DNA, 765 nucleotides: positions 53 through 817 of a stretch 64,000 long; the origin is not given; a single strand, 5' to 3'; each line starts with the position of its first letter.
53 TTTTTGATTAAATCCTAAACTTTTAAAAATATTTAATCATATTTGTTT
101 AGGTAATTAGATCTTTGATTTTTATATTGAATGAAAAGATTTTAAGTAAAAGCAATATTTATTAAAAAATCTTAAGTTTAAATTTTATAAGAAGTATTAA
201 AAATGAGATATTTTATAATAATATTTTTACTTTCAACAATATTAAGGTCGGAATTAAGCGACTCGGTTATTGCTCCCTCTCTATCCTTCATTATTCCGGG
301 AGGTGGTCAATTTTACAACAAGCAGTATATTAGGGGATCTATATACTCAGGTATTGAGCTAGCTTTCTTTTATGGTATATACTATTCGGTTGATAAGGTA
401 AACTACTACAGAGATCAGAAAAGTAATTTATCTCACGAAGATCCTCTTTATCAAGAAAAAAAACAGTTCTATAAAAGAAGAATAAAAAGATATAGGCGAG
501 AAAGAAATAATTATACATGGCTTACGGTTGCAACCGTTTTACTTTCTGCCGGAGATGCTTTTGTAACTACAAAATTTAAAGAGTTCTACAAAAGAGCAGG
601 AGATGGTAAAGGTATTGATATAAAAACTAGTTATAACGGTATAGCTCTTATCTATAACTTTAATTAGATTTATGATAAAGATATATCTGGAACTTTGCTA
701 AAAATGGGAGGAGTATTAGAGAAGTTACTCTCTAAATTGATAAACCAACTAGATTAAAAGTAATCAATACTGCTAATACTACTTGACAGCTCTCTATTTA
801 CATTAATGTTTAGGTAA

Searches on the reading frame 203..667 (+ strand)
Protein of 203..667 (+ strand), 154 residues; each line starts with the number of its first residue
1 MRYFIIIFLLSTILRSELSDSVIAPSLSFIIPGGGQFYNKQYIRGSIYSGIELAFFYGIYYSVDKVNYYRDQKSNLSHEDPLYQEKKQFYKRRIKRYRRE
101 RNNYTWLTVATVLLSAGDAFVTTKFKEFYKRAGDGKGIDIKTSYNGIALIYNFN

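Call 42: find_encoding_contigs(protein=window:203-667:+, flank=10000, max_places=3)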
Protein window:203-667:+ (154 aa): 5 contigs read that carry it; 2 places shown.
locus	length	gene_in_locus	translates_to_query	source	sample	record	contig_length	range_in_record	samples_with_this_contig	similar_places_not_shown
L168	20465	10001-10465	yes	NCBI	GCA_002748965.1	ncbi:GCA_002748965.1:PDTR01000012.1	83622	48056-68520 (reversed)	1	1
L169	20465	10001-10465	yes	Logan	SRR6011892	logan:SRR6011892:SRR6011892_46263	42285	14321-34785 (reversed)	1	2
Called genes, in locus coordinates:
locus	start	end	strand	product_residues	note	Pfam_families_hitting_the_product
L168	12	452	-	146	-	PF00075:RNase_H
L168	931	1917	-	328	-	PF01073:3Beta_HSD, PF01370:Epimerase, PF02719:Polysacc_synt_2 (faint), PF04321:RmlD_sub_bind, PF16363:GDP_Man_Dehyd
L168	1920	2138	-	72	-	-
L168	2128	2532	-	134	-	PF02643:DUF192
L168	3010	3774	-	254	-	PF02621:VitK2_biosynth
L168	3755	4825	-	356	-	PF04055:Radical_SAM, PF19288:CofH_C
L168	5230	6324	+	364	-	PF00437:T2SSE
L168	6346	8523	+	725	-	PF00072:Response_reg, PF05157:MshEN, PF00437:T2SSE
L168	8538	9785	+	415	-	PF28597:T2SSF_N, PF00482:T2SSF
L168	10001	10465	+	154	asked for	PF18935:DUF5683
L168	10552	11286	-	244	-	-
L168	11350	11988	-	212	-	-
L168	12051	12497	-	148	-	PF01479:S4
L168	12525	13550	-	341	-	PF00155:Aminotran_1_2, PF01212:Beta_elim_lyase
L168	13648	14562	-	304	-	PF01584:CheW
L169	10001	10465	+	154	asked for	PF18935:DUF5683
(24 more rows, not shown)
